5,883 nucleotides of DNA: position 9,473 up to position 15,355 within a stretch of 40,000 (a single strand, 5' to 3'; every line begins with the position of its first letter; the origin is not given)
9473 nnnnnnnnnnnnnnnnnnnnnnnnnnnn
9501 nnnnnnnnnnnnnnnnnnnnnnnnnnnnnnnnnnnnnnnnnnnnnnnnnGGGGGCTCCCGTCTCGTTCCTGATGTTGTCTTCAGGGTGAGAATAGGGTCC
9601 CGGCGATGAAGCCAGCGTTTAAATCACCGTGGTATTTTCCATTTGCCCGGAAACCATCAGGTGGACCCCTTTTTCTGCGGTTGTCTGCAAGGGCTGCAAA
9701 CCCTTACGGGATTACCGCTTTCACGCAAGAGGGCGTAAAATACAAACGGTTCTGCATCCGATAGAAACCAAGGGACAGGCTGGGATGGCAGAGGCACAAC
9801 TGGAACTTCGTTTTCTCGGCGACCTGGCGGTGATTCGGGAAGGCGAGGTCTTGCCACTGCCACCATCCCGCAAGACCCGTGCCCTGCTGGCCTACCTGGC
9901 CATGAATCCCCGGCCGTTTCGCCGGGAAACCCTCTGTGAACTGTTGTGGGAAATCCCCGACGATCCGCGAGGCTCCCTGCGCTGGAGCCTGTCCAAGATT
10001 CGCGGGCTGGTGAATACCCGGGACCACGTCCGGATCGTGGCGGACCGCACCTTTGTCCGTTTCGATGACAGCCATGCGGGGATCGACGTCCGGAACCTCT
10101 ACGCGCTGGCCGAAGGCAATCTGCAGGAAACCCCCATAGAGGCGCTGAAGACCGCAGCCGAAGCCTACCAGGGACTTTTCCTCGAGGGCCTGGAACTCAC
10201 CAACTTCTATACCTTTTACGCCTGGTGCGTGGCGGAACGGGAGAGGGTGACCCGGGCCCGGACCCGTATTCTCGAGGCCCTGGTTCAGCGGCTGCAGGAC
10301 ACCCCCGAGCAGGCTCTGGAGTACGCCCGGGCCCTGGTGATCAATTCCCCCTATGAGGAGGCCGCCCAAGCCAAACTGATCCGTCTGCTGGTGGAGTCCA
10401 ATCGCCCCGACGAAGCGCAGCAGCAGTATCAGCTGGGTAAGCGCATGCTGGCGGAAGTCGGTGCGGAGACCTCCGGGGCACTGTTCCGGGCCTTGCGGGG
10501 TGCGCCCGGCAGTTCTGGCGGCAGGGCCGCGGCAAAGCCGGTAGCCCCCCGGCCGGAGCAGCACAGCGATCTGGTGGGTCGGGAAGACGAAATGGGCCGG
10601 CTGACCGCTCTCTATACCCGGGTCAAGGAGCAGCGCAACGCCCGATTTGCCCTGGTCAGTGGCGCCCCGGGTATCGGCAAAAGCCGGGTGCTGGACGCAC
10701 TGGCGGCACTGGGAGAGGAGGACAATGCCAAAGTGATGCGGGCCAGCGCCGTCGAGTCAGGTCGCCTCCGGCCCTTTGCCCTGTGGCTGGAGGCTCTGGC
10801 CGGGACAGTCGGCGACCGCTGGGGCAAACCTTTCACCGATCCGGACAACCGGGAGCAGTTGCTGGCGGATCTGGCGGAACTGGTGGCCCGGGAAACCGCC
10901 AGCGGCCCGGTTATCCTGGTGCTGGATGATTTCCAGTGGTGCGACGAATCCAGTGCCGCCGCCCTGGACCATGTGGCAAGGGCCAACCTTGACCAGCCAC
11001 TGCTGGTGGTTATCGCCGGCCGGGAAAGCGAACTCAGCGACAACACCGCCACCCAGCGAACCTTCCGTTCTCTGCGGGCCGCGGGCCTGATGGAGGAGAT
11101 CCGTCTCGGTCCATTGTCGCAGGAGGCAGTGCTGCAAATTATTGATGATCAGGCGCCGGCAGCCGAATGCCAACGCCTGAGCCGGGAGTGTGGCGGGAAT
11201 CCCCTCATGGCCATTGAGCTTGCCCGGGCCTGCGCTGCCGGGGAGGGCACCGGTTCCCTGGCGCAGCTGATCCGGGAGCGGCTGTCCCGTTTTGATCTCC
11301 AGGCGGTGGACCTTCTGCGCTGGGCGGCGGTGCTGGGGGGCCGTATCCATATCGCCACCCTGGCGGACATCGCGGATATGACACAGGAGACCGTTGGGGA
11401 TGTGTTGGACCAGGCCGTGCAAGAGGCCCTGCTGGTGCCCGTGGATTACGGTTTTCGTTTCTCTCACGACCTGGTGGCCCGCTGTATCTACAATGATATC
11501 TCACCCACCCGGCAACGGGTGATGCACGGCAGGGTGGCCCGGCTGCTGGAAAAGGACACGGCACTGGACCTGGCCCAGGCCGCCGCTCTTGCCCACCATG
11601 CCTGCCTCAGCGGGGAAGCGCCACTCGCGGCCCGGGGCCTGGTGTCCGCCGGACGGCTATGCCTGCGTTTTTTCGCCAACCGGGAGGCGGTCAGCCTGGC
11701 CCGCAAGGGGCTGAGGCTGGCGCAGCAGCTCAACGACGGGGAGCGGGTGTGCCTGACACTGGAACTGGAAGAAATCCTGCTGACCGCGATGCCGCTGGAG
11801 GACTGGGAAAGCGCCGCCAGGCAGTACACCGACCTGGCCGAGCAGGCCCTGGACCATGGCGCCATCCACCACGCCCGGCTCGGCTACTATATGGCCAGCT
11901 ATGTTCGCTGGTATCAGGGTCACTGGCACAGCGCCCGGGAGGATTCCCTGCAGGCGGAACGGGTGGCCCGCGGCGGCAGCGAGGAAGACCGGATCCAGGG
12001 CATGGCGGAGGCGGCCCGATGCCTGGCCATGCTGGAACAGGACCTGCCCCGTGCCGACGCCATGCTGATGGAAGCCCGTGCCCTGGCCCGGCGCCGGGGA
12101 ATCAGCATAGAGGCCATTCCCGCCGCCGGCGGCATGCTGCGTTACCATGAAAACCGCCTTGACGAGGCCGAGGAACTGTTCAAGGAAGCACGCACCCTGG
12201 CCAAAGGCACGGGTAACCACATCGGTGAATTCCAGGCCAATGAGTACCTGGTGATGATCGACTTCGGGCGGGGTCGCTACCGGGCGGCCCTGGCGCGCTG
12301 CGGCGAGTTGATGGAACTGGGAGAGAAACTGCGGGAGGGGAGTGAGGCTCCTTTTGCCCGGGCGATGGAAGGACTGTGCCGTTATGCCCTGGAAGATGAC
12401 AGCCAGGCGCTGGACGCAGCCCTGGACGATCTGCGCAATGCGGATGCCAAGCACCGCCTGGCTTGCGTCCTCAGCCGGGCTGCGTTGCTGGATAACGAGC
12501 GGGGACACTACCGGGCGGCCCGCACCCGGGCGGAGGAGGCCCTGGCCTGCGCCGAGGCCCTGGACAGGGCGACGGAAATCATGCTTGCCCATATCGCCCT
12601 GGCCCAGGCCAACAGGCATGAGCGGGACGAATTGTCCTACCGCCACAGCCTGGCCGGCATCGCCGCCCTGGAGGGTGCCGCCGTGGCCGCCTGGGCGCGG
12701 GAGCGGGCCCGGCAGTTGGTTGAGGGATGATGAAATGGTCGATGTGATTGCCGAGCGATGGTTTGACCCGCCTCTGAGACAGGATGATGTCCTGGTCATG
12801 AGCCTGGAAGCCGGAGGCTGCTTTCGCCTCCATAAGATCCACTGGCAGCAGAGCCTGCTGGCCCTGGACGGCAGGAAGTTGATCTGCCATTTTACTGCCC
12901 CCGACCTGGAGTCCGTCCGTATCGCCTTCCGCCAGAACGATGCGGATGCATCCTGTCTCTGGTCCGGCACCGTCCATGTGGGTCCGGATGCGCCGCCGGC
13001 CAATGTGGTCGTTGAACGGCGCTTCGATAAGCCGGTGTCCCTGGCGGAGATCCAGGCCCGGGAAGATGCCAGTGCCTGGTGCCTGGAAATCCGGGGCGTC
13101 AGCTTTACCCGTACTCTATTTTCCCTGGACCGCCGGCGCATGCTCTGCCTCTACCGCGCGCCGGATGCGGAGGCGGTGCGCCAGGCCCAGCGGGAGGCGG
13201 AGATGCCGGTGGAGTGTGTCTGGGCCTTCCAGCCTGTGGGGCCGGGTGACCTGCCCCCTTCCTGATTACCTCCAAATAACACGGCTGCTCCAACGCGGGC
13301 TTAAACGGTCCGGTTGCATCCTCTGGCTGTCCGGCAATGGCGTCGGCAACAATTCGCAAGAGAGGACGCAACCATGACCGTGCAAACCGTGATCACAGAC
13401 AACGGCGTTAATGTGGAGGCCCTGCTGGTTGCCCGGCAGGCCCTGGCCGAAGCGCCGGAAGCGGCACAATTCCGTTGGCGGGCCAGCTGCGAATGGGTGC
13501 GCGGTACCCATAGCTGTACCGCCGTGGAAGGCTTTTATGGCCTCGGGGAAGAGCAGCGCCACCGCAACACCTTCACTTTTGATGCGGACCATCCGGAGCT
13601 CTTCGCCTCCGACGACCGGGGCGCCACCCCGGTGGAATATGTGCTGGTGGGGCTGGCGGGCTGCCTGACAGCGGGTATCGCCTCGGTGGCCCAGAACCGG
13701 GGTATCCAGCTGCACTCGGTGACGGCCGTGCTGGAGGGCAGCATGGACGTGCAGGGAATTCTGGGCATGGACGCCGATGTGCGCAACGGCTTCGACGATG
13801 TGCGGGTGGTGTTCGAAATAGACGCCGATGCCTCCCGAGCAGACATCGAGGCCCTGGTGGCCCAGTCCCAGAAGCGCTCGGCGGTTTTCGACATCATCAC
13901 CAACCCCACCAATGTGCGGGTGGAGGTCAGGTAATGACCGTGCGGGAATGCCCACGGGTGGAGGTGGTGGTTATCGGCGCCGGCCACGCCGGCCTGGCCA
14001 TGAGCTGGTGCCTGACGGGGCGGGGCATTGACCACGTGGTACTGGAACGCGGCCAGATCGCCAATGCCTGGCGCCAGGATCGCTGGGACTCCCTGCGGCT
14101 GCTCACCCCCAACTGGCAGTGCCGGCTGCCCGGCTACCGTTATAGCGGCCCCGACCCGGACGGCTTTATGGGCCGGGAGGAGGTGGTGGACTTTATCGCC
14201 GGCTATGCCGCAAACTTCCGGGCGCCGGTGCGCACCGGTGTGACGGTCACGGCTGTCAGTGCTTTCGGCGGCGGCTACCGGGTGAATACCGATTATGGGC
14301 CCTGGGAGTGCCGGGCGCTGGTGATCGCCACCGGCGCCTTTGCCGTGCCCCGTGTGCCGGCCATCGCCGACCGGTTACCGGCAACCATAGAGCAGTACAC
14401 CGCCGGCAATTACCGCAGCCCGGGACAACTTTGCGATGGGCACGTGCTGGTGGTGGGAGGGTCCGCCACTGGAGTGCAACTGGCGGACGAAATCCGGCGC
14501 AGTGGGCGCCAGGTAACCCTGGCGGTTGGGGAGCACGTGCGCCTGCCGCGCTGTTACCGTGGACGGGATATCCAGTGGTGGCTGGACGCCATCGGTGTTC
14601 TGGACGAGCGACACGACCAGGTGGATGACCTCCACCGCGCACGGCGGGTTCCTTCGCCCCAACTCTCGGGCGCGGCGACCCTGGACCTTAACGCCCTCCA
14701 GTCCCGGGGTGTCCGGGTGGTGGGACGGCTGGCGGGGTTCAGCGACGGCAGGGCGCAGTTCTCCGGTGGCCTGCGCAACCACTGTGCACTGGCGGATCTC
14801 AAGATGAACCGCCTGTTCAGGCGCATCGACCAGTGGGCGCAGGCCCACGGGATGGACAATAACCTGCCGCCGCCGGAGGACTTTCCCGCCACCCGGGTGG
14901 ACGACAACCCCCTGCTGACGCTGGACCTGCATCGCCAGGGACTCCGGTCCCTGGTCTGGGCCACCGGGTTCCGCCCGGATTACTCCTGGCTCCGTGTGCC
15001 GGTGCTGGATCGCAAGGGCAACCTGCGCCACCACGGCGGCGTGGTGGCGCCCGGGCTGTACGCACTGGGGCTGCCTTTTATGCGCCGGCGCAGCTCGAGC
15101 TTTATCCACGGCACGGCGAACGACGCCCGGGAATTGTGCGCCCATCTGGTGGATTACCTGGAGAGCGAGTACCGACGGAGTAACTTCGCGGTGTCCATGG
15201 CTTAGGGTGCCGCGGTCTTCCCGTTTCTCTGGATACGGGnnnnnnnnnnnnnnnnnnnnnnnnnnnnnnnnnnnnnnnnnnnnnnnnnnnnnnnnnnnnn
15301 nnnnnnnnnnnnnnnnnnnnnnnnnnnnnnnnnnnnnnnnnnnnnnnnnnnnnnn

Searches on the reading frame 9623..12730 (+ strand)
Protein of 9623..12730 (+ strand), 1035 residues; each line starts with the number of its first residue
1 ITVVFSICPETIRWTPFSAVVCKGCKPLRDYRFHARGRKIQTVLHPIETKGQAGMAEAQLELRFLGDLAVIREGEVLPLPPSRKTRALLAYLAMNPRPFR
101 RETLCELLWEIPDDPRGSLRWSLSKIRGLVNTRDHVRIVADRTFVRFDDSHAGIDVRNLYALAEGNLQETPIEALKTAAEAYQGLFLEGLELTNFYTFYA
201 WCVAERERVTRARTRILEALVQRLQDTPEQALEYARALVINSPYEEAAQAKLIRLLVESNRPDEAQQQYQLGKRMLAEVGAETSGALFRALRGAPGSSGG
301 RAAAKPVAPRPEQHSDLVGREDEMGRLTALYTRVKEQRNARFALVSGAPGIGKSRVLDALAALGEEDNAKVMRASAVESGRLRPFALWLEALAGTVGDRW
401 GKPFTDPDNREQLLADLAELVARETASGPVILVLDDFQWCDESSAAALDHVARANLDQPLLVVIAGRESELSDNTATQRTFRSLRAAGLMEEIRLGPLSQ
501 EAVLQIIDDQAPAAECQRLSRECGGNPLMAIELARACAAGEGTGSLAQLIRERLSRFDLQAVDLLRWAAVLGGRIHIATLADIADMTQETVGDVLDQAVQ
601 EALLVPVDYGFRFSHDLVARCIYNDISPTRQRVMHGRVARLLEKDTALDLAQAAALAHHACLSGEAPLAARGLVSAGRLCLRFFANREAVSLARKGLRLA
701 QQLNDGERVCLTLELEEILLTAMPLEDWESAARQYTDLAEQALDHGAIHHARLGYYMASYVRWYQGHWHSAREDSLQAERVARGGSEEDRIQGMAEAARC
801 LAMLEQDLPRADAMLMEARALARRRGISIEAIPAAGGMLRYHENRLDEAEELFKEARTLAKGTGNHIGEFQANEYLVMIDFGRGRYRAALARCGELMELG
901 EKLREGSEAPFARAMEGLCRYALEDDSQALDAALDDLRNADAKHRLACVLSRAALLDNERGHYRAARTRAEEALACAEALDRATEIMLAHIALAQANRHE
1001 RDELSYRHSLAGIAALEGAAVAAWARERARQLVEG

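Call 27: search_protein_families(library=pfam, proteins=[window:9623-12730:+], max_evalue=0.001)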
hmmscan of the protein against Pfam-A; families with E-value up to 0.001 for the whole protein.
window:9623-12730:+ (1035 aa): 5 families
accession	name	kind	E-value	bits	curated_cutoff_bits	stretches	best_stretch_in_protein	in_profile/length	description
PF13191.12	AAA_16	-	3e-21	77.1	32.6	1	317-463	2-167/167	AAA ATPase domain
PF03704.23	BTAD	-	1.9e-11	45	22.1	1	162-289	17-140/146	Bacterial transcriptional activator domain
PF13401.12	AAA_22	-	8.3e-09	36.3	27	1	339-470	4-125/130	AAA domain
PF20703.3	nSTAND1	-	2.4e-07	31.2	27.1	1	318-517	17-206/379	Novel STAND NTPase 1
PF25199.1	nSTAND_NTPase5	-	0.00048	20.4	34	0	410-476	80-142/145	Novel STAND NTPase 5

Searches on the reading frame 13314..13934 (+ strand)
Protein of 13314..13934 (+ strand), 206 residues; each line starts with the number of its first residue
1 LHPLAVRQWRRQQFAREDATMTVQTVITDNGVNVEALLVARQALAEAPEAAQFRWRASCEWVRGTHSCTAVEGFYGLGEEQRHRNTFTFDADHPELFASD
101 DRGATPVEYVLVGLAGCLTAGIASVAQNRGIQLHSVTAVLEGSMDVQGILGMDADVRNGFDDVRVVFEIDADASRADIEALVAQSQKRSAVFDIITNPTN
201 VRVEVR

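Call 27: search_protein_families(library=pfam, proteins=[window:13314-13934:+], max_evalue=0.001)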
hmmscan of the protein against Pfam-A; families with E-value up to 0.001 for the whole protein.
window:13314-13934:+ (206 aa): 1 family
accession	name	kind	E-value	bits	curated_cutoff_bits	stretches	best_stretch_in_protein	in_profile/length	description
PF02566.24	OsmC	-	7.9e-17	62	27.5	1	100-204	2-100/100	OsmC-like protein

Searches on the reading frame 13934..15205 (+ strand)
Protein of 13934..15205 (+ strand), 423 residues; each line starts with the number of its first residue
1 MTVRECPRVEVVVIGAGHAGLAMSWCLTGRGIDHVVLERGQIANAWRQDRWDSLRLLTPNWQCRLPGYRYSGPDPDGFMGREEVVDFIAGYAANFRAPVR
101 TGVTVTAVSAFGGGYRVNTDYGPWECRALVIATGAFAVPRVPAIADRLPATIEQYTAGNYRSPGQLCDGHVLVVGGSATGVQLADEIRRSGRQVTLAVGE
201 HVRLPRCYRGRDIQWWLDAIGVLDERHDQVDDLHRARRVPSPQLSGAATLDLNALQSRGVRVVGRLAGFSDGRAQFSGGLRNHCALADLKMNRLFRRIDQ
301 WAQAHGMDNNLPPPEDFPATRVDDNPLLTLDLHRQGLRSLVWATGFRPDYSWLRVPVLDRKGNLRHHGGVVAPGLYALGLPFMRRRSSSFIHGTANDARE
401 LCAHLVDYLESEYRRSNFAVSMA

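Call 27: search_protein_families(library=pfam, proteins=[window:13934-15205:+], max_evalue=0.001)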
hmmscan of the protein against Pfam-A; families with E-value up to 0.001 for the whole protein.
window:13934-15205:+ (423 aa): 7 families
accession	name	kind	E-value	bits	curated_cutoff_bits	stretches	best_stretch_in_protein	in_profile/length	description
PF13738.12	Pyr_redox_3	-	1e-24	87.8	30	1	12-201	1-197/305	Pyridine nucleotide-disulphide oxidoreductase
PF07992.20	Pyr_redox_2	-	9.9e-12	45.3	26.1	1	10-196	2-170/291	Pyridine nucleotide-disulphide oxidoreductase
PF01266.30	DAO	-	6.9e-08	32.8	27.9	1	11-61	2-50/353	FAD dependent oxidoreductase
PF01494.25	FAD_binding_3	-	1.7e-06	28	22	1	9-39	2-32/349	FAD binding domain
PF03486.20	HI0933_like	-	3.8e-06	27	50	0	82-143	109-172/244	HI0933-like protein Rossmann domain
PF13450.12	NAD_binding_8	-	3.8e-05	24.3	21.9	0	13-41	1-29/68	NAD(P)-binding Rossmann-like domain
PF00070.33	Pyr_redox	-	4.3e-05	24.4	22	0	170-198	1-29/82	Pyridine nucleotide-disulphide oxidoreductase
